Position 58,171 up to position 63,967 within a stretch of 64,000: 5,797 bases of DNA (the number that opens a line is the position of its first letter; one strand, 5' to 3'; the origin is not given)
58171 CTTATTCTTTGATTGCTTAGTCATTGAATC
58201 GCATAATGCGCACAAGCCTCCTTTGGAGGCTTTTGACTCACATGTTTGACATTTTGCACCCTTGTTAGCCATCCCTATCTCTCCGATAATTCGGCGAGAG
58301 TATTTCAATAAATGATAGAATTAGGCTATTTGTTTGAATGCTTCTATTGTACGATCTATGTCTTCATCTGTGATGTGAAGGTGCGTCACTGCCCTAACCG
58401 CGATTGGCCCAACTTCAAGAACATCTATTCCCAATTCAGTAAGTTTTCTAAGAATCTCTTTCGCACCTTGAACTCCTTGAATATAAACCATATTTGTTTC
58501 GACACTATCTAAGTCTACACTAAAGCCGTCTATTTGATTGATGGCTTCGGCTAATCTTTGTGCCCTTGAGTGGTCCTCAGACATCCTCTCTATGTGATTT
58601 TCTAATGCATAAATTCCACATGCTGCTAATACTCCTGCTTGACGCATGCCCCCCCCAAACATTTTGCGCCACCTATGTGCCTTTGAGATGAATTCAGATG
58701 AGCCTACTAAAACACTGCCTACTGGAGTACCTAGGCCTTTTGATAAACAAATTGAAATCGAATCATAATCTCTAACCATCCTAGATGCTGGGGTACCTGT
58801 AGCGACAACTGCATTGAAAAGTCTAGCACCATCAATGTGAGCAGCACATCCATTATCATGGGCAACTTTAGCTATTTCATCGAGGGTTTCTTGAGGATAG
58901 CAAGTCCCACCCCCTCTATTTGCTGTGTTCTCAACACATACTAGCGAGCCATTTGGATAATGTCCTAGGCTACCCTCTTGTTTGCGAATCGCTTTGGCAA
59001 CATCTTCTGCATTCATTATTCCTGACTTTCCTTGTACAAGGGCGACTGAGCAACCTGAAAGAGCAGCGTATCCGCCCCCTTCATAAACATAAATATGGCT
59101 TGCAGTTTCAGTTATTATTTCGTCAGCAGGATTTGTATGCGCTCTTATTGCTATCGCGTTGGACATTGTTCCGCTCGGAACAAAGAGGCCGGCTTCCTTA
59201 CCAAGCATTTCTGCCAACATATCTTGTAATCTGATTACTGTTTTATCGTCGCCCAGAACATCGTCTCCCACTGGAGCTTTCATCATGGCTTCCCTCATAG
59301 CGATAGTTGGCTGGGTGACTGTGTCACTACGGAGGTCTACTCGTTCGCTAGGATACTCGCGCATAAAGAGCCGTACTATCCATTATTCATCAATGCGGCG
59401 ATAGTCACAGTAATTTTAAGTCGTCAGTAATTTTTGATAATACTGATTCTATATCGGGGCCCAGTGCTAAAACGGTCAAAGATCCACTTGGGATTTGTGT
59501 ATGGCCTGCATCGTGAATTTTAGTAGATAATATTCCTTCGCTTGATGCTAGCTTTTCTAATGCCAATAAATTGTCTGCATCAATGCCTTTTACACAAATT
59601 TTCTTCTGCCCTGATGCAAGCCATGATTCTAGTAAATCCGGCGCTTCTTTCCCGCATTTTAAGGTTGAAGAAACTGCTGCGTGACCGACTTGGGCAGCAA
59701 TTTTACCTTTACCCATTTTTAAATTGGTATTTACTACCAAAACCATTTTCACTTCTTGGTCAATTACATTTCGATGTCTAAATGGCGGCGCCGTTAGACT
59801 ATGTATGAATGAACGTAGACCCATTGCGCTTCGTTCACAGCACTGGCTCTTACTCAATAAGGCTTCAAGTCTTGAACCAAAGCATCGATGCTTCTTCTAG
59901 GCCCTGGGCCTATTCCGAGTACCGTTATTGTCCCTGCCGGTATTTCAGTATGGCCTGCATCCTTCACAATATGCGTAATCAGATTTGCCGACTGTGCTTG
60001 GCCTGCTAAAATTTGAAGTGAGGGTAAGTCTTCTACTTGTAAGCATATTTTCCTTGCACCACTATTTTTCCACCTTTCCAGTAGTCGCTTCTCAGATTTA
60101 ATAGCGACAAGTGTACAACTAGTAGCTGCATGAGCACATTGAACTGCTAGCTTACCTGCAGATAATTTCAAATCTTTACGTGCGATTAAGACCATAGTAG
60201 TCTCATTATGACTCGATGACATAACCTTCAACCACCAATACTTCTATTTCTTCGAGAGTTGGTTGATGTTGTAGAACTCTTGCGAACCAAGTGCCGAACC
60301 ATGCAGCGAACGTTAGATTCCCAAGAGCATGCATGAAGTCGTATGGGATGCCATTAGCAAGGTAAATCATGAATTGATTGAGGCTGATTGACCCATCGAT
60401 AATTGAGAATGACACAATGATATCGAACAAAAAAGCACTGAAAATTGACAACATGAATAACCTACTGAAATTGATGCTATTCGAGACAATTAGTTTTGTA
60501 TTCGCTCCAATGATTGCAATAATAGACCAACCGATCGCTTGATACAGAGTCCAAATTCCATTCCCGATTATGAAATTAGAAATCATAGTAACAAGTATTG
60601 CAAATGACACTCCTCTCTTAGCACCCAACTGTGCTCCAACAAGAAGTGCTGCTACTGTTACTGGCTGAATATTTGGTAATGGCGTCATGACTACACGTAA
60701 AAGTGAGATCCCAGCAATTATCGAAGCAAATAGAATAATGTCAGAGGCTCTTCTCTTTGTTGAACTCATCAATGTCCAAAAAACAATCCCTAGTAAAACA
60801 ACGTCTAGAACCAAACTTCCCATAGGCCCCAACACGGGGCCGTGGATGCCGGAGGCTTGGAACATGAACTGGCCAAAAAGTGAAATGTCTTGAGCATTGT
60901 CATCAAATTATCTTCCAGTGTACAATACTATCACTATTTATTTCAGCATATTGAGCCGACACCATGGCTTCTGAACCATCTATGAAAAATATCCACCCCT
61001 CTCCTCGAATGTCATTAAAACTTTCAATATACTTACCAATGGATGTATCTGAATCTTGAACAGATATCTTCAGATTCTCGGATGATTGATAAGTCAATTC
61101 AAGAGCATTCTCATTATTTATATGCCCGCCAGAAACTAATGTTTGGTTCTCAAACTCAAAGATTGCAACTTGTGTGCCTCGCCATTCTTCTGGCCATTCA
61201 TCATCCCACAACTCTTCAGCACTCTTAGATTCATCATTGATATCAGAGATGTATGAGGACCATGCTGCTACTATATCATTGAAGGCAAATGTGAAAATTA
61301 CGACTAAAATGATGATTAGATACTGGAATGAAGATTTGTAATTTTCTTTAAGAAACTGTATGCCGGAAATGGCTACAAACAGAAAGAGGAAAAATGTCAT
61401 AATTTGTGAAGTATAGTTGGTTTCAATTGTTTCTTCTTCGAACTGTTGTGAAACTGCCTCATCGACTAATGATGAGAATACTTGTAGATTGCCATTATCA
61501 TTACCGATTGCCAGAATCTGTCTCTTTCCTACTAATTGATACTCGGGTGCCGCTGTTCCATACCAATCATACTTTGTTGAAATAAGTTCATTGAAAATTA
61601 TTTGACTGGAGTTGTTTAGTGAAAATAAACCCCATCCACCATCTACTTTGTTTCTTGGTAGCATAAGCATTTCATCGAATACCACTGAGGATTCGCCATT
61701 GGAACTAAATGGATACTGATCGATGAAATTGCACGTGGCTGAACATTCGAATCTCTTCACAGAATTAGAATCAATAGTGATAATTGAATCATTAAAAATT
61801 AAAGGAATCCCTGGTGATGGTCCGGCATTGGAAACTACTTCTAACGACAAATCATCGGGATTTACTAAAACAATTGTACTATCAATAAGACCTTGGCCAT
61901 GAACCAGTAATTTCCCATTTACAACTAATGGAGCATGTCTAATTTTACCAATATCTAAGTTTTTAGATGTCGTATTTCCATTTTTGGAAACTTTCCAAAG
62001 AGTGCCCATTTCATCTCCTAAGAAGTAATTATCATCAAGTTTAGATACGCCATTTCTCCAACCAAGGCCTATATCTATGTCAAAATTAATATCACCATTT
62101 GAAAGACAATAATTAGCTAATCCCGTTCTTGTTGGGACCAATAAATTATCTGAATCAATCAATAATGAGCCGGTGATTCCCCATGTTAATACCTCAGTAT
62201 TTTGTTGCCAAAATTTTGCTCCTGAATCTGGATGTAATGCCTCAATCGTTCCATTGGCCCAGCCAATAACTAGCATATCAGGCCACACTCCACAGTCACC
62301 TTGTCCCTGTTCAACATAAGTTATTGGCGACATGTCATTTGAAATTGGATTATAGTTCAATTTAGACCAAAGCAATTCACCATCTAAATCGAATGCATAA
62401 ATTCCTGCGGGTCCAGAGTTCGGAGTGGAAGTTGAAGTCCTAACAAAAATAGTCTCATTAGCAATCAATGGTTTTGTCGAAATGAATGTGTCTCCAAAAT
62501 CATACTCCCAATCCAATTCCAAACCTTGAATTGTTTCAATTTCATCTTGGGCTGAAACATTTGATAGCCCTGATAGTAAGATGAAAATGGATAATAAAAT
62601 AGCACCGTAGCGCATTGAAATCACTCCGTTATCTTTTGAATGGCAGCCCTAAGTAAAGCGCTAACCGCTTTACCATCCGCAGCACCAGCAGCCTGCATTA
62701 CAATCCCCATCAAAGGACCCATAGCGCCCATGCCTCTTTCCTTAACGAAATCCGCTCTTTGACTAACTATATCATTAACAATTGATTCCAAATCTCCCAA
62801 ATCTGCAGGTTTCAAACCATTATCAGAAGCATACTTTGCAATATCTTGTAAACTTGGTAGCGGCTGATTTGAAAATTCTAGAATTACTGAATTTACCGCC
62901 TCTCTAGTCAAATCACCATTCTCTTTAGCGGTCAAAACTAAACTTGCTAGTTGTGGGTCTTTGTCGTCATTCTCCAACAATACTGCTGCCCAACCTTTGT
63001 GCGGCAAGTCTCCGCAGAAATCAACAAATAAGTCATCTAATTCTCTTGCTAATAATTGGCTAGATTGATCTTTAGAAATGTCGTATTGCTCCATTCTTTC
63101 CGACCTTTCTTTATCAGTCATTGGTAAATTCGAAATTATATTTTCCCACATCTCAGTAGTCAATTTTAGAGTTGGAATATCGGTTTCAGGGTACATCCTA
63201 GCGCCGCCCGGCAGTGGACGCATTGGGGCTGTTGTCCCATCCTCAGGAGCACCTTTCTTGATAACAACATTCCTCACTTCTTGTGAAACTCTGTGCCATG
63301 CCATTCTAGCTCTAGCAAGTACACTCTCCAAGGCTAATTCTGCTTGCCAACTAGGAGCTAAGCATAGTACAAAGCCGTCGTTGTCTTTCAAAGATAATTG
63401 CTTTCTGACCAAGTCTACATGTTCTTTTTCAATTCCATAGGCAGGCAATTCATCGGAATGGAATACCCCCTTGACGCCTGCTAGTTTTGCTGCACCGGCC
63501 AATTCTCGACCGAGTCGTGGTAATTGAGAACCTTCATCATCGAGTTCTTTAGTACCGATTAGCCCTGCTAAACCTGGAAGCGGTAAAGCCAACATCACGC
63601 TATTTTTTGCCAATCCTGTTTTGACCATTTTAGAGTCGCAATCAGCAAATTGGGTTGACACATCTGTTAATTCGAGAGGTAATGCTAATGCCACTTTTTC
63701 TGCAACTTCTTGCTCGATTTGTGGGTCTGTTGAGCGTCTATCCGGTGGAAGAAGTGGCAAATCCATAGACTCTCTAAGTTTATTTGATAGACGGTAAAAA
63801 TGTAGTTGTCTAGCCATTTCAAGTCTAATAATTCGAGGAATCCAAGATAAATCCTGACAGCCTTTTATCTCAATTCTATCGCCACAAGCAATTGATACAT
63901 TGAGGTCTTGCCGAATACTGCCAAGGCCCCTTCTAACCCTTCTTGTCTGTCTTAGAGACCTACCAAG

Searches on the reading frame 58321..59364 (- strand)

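Call 34: search_protein_families(library=pfam, proteins=[window:58321-59364:-], max_evalue=0.001)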
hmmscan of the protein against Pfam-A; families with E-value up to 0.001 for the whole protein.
window:58321-59364:- (347 aa): 3 families
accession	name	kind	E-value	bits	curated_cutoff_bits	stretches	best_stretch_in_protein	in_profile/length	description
PF01212.27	Beta_elim_lyase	-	3.9e-105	351.7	27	1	10-296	1-286/288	Beta-eliminating lyase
PF00155.27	Aminotran_1_2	-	3e-08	33.7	19.7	1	41-342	42-360/361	Aminotransferase class I and II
PF00202.27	Aminotran_3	-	5.7e-06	25.7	30.5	0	292-346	357-402/403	Aminotransferase class-III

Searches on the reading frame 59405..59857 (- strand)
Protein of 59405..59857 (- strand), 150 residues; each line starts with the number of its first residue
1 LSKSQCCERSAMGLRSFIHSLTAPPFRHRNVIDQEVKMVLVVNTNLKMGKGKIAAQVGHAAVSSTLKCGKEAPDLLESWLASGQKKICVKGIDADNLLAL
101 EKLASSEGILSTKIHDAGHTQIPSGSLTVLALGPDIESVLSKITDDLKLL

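Call 82: search_protein_families(library=pfam, proteins=[window:59405-59857:-], max_evalue=0.001)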
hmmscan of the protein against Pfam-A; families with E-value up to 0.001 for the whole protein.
window:59405-59857:- (150 aa): 1 family
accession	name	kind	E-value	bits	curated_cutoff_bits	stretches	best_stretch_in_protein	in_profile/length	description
PF01981.21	PTH2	-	2.4e-37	128.1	23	1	36-150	1-115/115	Peptidyl-tRNA hydrolase PTH2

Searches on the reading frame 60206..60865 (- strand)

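Call 82: search_protein_families(library=pfam, proteins=[window:60206-60865:-], max_evalue=0.001)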
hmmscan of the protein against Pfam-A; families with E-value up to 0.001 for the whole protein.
window:60206-60865:- (219 aa): 1 family
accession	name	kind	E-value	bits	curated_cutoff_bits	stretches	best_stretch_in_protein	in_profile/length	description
PF20221.3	DUF6580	-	3.3e-10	40.9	27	1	41-197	5-155/162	Family of unknown function (DUF6580)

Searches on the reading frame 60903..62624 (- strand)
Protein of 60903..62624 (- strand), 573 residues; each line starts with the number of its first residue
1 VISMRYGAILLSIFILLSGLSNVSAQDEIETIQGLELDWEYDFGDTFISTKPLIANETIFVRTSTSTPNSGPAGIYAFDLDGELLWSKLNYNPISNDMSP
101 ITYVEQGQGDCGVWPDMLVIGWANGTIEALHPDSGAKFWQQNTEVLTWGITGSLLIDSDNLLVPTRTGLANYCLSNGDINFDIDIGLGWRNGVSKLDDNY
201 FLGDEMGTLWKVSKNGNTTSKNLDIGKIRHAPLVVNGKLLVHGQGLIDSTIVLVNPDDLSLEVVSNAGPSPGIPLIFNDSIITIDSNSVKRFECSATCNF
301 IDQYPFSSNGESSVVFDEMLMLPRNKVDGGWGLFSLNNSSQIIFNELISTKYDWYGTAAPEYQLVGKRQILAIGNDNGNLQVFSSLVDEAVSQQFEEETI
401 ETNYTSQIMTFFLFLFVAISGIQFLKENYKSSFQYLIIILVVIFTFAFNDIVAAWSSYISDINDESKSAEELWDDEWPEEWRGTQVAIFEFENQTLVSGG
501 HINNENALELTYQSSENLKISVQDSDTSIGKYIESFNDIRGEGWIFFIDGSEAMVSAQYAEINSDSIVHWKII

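Call 34: search_protein_families(library=pfam, proteins=[window:60903-62624:-], max_evalue=0.001)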
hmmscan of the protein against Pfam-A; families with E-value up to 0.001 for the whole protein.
window:60903-62624:- (573 aa): 1 family
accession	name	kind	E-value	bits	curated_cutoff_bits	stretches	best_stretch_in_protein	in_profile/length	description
PF13360.13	PQQ_2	-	1.1e-08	35.5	27.6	1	37-215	55-225/233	Outer membrane protein assembly factor BamB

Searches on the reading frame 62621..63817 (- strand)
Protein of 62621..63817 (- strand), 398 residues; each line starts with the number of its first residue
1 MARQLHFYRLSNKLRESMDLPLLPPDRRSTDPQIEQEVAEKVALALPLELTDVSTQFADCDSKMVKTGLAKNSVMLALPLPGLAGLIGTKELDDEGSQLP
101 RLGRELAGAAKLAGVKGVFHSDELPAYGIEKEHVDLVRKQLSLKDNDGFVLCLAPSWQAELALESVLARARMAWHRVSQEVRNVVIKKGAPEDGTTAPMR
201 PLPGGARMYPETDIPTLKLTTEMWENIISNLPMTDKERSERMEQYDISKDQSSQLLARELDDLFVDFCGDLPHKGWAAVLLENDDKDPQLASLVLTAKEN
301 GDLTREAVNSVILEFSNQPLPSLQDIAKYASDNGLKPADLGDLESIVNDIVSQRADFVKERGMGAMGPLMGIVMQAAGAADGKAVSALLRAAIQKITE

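Call 35: search_protein_families(library=pfam, proteins=[window:62621-63817:-], max_evalue=0.001)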
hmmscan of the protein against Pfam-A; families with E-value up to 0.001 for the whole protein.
window:62621-63817:- (398 aa): 2 families
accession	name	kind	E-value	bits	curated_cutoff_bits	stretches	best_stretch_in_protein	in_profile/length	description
PF02637.23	GatB_Yqey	-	1.3e-07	32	27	1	289-392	44-147/148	GatB domain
PF02938.19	GAD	-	0.00023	21.8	23.4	1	69-152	5-84/95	GAD domain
